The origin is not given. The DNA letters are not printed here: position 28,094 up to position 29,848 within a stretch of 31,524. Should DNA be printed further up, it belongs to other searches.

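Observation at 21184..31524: Nucleotidyltransferase-dense operon: candidate undescribed pathway for activating and attaching phospho-substituents to a surface glycan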

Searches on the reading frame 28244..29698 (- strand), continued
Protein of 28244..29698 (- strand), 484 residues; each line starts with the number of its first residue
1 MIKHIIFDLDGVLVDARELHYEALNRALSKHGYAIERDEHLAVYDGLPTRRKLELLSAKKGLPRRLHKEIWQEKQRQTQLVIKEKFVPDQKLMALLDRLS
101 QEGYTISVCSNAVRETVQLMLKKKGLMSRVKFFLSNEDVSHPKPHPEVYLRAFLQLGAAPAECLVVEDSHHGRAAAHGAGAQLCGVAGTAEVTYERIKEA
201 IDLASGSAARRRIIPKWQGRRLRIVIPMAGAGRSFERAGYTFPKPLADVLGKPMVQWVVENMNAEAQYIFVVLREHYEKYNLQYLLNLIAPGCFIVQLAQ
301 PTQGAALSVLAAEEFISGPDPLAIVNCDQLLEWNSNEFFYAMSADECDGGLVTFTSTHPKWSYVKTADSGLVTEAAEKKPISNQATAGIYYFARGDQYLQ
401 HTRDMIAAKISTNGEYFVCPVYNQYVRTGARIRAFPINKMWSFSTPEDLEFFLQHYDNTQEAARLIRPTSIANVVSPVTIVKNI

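Call 24: search_dna_similar(query=window:28244-29698:-, collection=plasmids, mode=protein, max_rows=15)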
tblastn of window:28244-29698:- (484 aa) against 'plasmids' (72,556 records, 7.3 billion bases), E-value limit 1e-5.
Records with a match: 331; places in all: 416; records where one place covers at least 80% of the query: 22.
Best place of each record, by identity: <60% 331.
By first word of the organism name: Enterococcus 51; Rhizobium 48; Streptomyces 26; Sinorhizobium 12; Paracoccus 12; Ligilactobacillus 12; Paraburkholderia 9; Clostridium 9; Shinella 8; Vibrio 7; and 81 more.
By predicted mobility (MOB-suite, as given by PLSDB): non-mobilizable 195; conjugative 74; mobilizable 62.
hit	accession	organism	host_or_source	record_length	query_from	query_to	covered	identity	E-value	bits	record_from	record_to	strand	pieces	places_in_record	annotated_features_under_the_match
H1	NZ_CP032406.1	Rhizobium rosettiformans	Isolation,ex cyanobacteria field sample ...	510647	1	452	89%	43.8%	3e-87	349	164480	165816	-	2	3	glycosyltransferase family 2 protein | HAD family phosphatase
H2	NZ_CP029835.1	Azospirillum ramasamyi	single cell,Cow dung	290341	2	465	92%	41.9%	2e-87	350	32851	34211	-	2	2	glycosyltransferase family 2 protein | HAD family phosphatase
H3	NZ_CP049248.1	Rhizobium rhizoryzae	cell culture,soil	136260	1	452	91%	41.7%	4e-88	352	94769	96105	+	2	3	glycosyltransferase family 2 protein | HAD family phosphatase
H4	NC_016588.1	Azospirillum lipoferum 4B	-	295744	2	446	89%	42.2%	4e-85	342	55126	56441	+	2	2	glycosyltransferase family 2 protein | HAD family phosphatase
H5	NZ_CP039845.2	Acetobacter pasteurianus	whole organism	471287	2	455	90%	41.8%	6e-48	345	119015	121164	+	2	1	glycosyltransferase family 2 protein | hypothetical protein | HAD family phosphatase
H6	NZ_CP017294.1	Pseudomonas aeruginosa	Homo sapiens,blood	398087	2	453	90%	40.9%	3e-60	339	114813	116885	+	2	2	glycosyltransferase family 2 protein | HAD family phosphatase | phosphodiesterase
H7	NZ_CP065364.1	Ruegeria sp. SCSIO 43209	Galaxea fascicularis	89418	2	454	90%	40.9%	3e-86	345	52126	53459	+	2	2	glycosyltransferase family 2 protein | HAD family phosphatase | hypothetical protein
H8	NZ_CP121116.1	Roseinatronobacter sp. S2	cell culture,Alkaline Spring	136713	2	462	91%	40.2%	2e-87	350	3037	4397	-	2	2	glycosyltransferase family 2 protein | HAD family phosphatase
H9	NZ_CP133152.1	Sinorhizobium chiapasense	Acaciella angustissima,cell culture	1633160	1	471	95%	38.2%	7e-81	327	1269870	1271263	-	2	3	none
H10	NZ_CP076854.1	Rhizobium sp. WYJ-E13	Curcuma wenyujin Y.H. Chen et C. ...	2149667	1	452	91%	38.0%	6e-76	311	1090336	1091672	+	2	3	none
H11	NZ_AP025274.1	Pseudomonas alcaligenes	Homo sapiens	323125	2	453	85%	40.3%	1e-45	324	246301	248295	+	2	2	glycosyltransferase family 2 protein | phosphodiesterase | HAD family phosphatase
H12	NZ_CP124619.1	Tropicibacter oceani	pure culture,sediment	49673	1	452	93%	36.0%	3e-81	282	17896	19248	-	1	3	glycosyltransferase family 2 protein | HAD family phosphatase | hypothetical protein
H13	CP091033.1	Sinorhizobium sp. B11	soybean,TY,soil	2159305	1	452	91%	37.1%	7e-76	311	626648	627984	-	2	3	glycosyltransferase family 2 protein | HAD family phosphatase | hypothetical protein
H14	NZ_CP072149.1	Rhizobium sp. K1/93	Himalayan blackberry,cell culture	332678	1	452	90%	37.1%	8e-44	299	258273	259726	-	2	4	HAD family phosphatase | glycosyltransferase family 2 protein | hypothetical protein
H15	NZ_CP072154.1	Rhizobium sp. K15/93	Himalayan blackberry,cell culture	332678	1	452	90%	37.1%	8e-44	299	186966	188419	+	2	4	HAD family phosphatase | glycosyltransferase family 2 protein | hypothetical protein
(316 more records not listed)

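Call 25: get_annotated_region(hit=H1, flank=9000)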
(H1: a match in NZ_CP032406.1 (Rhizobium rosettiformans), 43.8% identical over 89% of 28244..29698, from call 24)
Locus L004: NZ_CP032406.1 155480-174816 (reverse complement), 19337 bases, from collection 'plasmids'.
description: Rhizobium rosettiformans strain MAE2-X plasmid p1, complete sequence
organism: Rhizobium rosettiformans (NCBI taxid 1368430)
taxonomy: Bacteria; Pseudomonadota; Alphaproteobacteria; Hyphomicrobiales; Rhizobiaceae; Rhizobium; Rhizobium rosettiformans
host: -; source: Isolation,ex cyanobacteria field sample from freshwater; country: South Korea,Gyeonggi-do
typing (MOB-suite, as given by PLSDB): mobilizable; relaxase MOBP,MOBQ
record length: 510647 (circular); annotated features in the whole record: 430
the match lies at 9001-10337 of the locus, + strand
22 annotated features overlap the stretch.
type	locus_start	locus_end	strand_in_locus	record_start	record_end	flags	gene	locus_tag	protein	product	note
CDS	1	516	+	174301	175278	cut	repB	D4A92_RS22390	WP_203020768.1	plasmid partitioning protein RepB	-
CDS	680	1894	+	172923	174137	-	repC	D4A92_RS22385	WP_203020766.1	plasmid replication protein RepC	-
CDS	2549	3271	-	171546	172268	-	-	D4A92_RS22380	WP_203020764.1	LrgB family protein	-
CDS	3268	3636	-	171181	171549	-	-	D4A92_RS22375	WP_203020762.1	CidA/LrgA family protein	-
CDS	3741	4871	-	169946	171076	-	-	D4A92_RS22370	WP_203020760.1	tyrosine-type recombinase/integrase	GO:0015074 - DNA integration [Evidence IEA]; GO:0006310 - DNA recombination [Evidence IEA]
CDS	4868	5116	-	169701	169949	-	-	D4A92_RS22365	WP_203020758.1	prevent-host-death family protein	-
CDS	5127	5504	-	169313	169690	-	-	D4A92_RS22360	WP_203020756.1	type II toxin-antitoxin system VapC family toxin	-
CDS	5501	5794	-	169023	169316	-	-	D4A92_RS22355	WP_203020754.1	type II toxin-antitoxin system prevent-host-death family antitoxin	GO:0008219 - cell death [Evidence IEA]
CDS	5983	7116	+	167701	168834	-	-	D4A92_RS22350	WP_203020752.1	RHE_PE00001 family protein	-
CDS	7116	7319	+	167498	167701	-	-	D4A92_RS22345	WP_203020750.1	hypothetical protein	-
CDS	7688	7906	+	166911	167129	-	-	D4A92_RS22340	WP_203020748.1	hypothetical protein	-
CDS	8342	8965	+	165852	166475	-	-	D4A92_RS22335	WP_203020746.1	hypothetical protein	-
CDS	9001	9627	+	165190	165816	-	-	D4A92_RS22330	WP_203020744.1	HAD family phosphatase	-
CDS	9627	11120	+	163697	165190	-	-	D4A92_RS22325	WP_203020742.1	glycosyltransferase family 2 protein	-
CDS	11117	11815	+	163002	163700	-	-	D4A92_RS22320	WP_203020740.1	hypothetical protein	-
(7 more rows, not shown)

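Call 26: get_annotated_region(hit=H6, flank=9000)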
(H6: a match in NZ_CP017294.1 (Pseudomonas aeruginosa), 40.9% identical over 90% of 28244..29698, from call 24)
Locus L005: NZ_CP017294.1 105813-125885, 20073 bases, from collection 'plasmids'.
description: Pseudomonas aeruginosa strain PA83 plasmid unnamed1, complete sequence
organism: Pseudomonas aeruginosa (NCBI taxid 287)
taxonomy: Bacteria; Pseudomonadota; Gammaproteobacteria; Pseudomonadales; Pseudomonadaceae; Pseudomonas; Pseudomonas aeruginosa
host: -; source: Homo sapiens,blood; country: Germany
typing (MOB-suite, as given by PLSDB): conjugative; replicon IncP; relaxase MOBP; mating-pair formation MPF_T
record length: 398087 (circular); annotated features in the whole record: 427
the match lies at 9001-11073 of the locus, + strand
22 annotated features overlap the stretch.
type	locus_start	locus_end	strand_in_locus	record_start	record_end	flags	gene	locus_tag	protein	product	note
CDS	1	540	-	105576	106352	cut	-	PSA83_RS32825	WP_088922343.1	hypothetical protein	-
CDS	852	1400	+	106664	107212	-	-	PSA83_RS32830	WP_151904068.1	hypothetical protein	-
CDS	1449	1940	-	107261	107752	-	-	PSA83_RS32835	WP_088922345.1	hypothetical protein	-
CDS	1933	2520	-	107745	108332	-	-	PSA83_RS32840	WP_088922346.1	hypothetical protein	-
CDS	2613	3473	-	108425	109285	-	-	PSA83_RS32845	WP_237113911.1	SprT-like domain-containing protein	-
CDS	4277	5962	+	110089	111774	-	istA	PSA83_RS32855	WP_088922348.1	IS21 family transposase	-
CDS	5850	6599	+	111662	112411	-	istB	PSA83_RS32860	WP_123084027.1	IS21-like element IS1474 family helper ATPase IstB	-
CDS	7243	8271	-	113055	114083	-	-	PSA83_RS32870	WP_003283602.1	IS30-like element ISPsp7 family transposase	GO:0006313 - DNA transposition [Evidence IEA]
CDS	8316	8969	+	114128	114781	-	-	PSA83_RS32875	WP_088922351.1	ABC transporter ATP-binding protein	-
CDS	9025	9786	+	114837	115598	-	-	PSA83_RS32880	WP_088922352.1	glycosyltransferase family 2 protein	-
CDS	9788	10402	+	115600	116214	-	-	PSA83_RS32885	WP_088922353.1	phosphodiesterase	-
CDS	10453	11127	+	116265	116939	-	-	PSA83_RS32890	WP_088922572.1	HAD family phosphatase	-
CDS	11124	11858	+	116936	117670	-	-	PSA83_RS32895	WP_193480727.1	glycosyltransferase family 2 protein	-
CDS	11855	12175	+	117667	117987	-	-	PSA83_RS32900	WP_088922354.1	cupin domain-containing protein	-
CDS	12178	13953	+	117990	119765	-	-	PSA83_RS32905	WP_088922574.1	hypothetical protein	-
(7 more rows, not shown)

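Call 71: search_protein_families(library=ncbifam, proteins=[L001:294-791:+, L001:840-2489:+, L001:2486-3301:+, L001:3301-5208:+, L001:5229-6071:+, L001:6077-6928:+, L001:6925-8238:+, L001:18623-19690:+, L001:19718-20218:-], max_evalue=0.00001)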
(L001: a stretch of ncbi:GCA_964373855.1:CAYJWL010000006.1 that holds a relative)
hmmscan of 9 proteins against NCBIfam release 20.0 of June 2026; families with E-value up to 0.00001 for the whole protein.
L001:294-791:+ (165 aa): 1 family
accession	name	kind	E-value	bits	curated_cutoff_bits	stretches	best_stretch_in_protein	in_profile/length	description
TIGR01479.1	GMP_PMI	equivalog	2.3e-09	36.6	372.95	1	33-149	353-466/467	mannose-1-phosphate guanylyltransferase/mannose-6-phosphate isomerase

L001:840-2489:+ (549 aa): 8 families
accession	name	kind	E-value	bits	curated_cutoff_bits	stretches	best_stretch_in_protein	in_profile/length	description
TIGR03992.1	Arch_glmU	subfamily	7.6e-14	51.4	292.1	1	7-218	2-216/393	bifunctional sugar-1-phosphate nucleotidylyltransferase/acetyltransferase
NF041313.1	UDPGP_AglF_Halo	equivalog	6.1e-09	35.7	400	1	7-113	2-106/234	UTP--glucose-1-phosphate uridylyltransferase AglF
NF045697.1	MurNAcPUrMurU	equivalog_domain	5.1e-08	32.6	370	1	9-69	1-63/229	N-acetylmuramate alpha-1-phosphate uridylyltransferase MurU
TIGR01208.1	rmlA_long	equivalog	8.3e-08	31.5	320.25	1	7-228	1-233/353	glucose-1-phosphate thymidylyltransferase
TIGR01173.1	glmU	equivalog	2.1e-06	26.9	366.85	1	7-69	2-63/452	bifunctional UDP-N-acetylglucosamine diphosphorylase/glucosamine-1-phosphate N-acetyltransferase GlmU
NF041173.1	Sug_nt_acttase_Thmprot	equivalog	3.5e-06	26.2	600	1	7-91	2-85/405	bifunctional sugar-1-phosphate nucleotidylyltransferase/acetyltransferase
NF045761.1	NAMPUrTaseMurU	equivalog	5.6e-06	26.4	250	0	7-68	2-65/226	N-acetylmuramate alpha-1-phosphate uridylyltransferase MurU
NF010933.0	PRK14353.1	equivalog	8.6e-06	24.6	505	0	3-69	3-68/453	bifunctional UDP-N-acetylglucosamine diphosphorylase/glucosamine-1-phosphate N-acetyltransferase GlmU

L001:2486-3301:+ (271 aa): 17 families
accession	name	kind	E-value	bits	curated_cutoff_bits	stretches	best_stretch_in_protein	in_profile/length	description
NF001319.0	PRK00258.3-3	equivalog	5.6e-72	242.1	252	1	23-268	24-271/279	shikimate dehydrogenase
NF009202.0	PRK12550.1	equivalog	9.3e-70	235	306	1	1-266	4-266/272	shikimate 5-dehydrogenase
TIGR00507.1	aroE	equivalog_domain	1.8e-56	191.3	200.2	1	19-268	14-266/270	shikimate dehydrogenase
NF001322.0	PRK00258.3-6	equivalog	9.3e-51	172.7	285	1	20-266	20-262/272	shikimate dehydrogenase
NF001314.0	PRK00258.2-2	equivalog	5.9e-49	166.7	248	1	22-269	24-286/290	shikimate dehydrogenase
NF001315.0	PRK00258.2-4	equivalog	5.1e-47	160.4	413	2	23-153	25-154/284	shikimate dehydrogenase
NF001313.0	PRK00258.2-1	equivalog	2.3e-44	152.1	431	2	19-139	23-144/290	shikimate dehydrogenase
NF001311.0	PRK00258.1-3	equivalog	3.8e-44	150.9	235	1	22-269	22-271/279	shikimate dehydrogenase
NF009201.0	PRK12549.1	subfamily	1.2e-41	142.8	235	1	39-270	46-283/286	shikimate dehydrogenase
NF009200.0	PRK12548.1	subfamily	1.4e-40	139.5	432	2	22-141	26-148/289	shikimate dehydrogenase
NF001312.0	PRK00258.1-4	equivalog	5.4e-39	134.2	295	1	28-256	32-266/285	shikimate dehydrogenase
NF009390.0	PRK12749.1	equivalog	7.4e-36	124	349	1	21-267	23-284/288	quinate/shikimate dehydrogenase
NF001316.0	PRK00258.2-5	equivalog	1.5e-34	119.5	247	1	22-269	18-259/263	shikimate dehydrogenase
NF006802.0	PRK09310.1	equivalog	3.8e-33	115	598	1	24-255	234-455/477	bifunctional 3-dehydroquinate dehydratase/shikimate dehydrogenase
NF001310.0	PRK00258.1-2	equivalog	4e-28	98.4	221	1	29-265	26-271/279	shikimate dehydrogenase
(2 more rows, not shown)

L001:3301-5208:+ (635 aa): 184 families (the best 25 are shown)
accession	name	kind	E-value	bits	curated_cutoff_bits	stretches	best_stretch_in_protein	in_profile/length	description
TIGR02203.1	MsbA_lipidA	equivalog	1.5e-126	423.2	602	1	112-629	51-570/572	lipid A export permease/ATP-binding protein MsbA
TIGR00958.1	3a01208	subfamily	8.2e-114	381.4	874.6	1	102-624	188-710/711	antigen peptide transporter 2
NF045513.1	HepA_fam_ABC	equivalog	1.3e-112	377.3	725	1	108-627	87-608/610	heterocyst formation ABC transporter subunit HepA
TIGR02204.1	MsbA_rel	hypoth_equivalog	1e-108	364.5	780.4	1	109-628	48-575/576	ABC transporter, permease/ATP-binding protein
NF008381.0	PRK11176.1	equivalog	1.2e-105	354.1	867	1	116-629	65-580/582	lipid A ABC transporter ATP-binding protein/permease MsbA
TIGR01846.1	type_I_sec_HlyB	subfamily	3.6e-103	346.2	725.55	1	110-630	173-694/694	type I secretion system permease/ATPase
NF052233.1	CphA_assoc_ABC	equivalog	5.3e-102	342.5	880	1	126-632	240-747/766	cyanophycin metabolism-associated ABC transporter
TIGR03797.1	NHLM_micro_ABC2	equivalog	3e-94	316.9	709.4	1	112-628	172-685/686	NHLP bacteriocin export ABC transporter permease/ATPase subunit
TIGR03796.1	NHLM_micro_ABC1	equivalog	1.4e-87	294.5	853.3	1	124-624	202-708/710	NHLP family bacteriocin export ABC transporter peptidase/permease/ATPase subunit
NF010178.0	PRK13657.1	equivalog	2.4e-82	277.3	733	1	104-628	48-570/588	glucan ABC transporter ATP-binding protein/ permease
TIGR03375.1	type_I_sec_LssB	subfamily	3.4e-81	273.5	693.1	1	191-614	263-688/696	type I secretion system permease/ATPase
TIGR01193.1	bacteriocin_ABC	subfamily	7.6e-76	256.1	523.85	1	127-625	207-706/708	peptide cleavage/export ABC transporter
TIGR02857.1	CydD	equivalog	1.5e-75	255.1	435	1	102-600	30-529/529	thiol reductant ABC exporter subunit CydD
NF008055.0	PRK10789.1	equivalog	4.4e-74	250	845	1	118-629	56-572/590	SmdA family multidrug ABC transporter permease/ATP-binding protein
NF008056.1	PRK10790.1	equivalog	4.3e-70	236.9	746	1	115-629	64-576/584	SmdB family multidrug efflux ABC transporter permease/ATP-binding protein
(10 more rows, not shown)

L001:5229-6071:+ (280 aa): 0 families

L001:6077-6928:+ (283 aa): 0 families

L001:6925-8238:+ (437 aa): 6 families
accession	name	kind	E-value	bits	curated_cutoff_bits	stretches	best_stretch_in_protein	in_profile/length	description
TIGR03326.1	rubisco_III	equivalog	1.4e-20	73.6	497.45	1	26-356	16-370/426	type III ribulose-bisphosphate carboxylase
NF042437.1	OxoIsoapPDcar_OiaX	equivalog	2.1e-19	69.6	700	1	24-392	1-384/412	3-oxo-isoapionate-4-phosphate decarboxylase OiaX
NF003252.0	PRK04208.1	subfamily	7.3e-18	64.3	438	1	24-299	29-318/468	ribulose-bisphosphate carboxylase large subunit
NF007095.0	PRK09549.1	equivalog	2.2e-13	49.5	409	1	24-301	4-293/407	2,3-diketo-5-methylthiopentyl-1-phosphate enolase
TIGR03332.1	salvage_mtnW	equivalog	1.5e-08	33.7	513.6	1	69-306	63-304/407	2,3-diketo-5-methylthiopentyl-1-phosphate enolase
NF010002.0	PRK13475.1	equivalog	1.5e-08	33.7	489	1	18-220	18-232/459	ribulose-bisphosphate carboxylase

L001:18623-19690:+ (355 aa): 3 families
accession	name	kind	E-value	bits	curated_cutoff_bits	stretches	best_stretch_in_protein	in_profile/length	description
TIGR03569.1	NeuB_NnaB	equivalog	1.2e-76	258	399.65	1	4-339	1-329/329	N-acetylneuraminate synthase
TIGR03586.1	PseI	equivalog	1e-60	205.7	340.25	1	4-337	2-325/327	pseudaminic acid synthase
NF006421.0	PRK08673.1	subfamily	6.5e-07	28.9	335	1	64-271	131-336/338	3-deoxy-7-phosphoheptulonate synthase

L001:19718-20218:- (166 aa): 14 families
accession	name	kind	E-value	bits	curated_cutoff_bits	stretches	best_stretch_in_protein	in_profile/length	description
NF007019.0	PRK09484.1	equivalog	1.4e-43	148.7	208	1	3-164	15-177/187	3-deoxy-manno-octulosonate-8-phosphatase KdsC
TIGR01670.1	KdsC-phosphatas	subfamily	4.2e-33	114.5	106.95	1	14-164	2-153/154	3-deoxy-D-manno-octulosonate 8-phosphate phosphatase, YrbI family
TIGR02726.1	phenyl_P_delta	equivalog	2.1e-29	102.9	281.95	1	8-163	2-158/169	phenylphosphate carboxylase subunit delta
NF058599.1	KDN-9-PPhBT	equivalog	2.9e-29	102.3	180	1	14-161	3-151/152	3-deoxy-D-glycero-D-galacto-nonulopyranosonate 9-phosphatase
NF002245.0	PRK01158.1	equivalog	1.2e-15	57.5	198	1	87-161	157-230/233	phosphoglycolate phosphatase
TIGR01487.1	Pglycolate_arch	equivalog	1.4e-13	51.2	122.75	1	87-154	147-213/215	phosphoglycolate phosphatase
TIGR00099.1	Cof-subfamily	subfamily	1.4e-12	47.7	137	1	79-153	180-253/256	Cof-type HAD-IIB family hydrolase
TIGR01482.1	SPP-subfamily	subfamily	4.7e-11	42.7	107.15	1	79-159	141-221/225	sucrose-phosphate phosphatase subfamily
NF007806.0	PRK10513.1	equivalog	1.9e-09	37.3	273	1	66-152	177-261/270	sugar-phosphatase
TIGR01662.1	HAD-SF-IIIA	subfamily_domain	2.4e-09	37.4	44.6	1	14-128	1-138/141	HAD-IIIA family hydrolase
TIGR01511.1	ATPase-IB1_Cu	subfamily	6.8e-08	31.8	397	1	49-143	378-468/542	copper-translocating P-type ATPase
TIGR00338.1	serB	equivalog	1.1e-07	31.7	144.15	0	88-142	153-206/219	phosphoserine phosphatase SerB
NF007821.0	PRK10530.1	equivalog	1.5e-06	27.7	274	1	86-147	198-259/272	pyridoxal phosphatase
TIGR01525.1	ATPase-IB_hvy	subfamily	6.9e-06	25.2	346.25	1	49-143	396-491/560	heavy metal translocating P-type ATPase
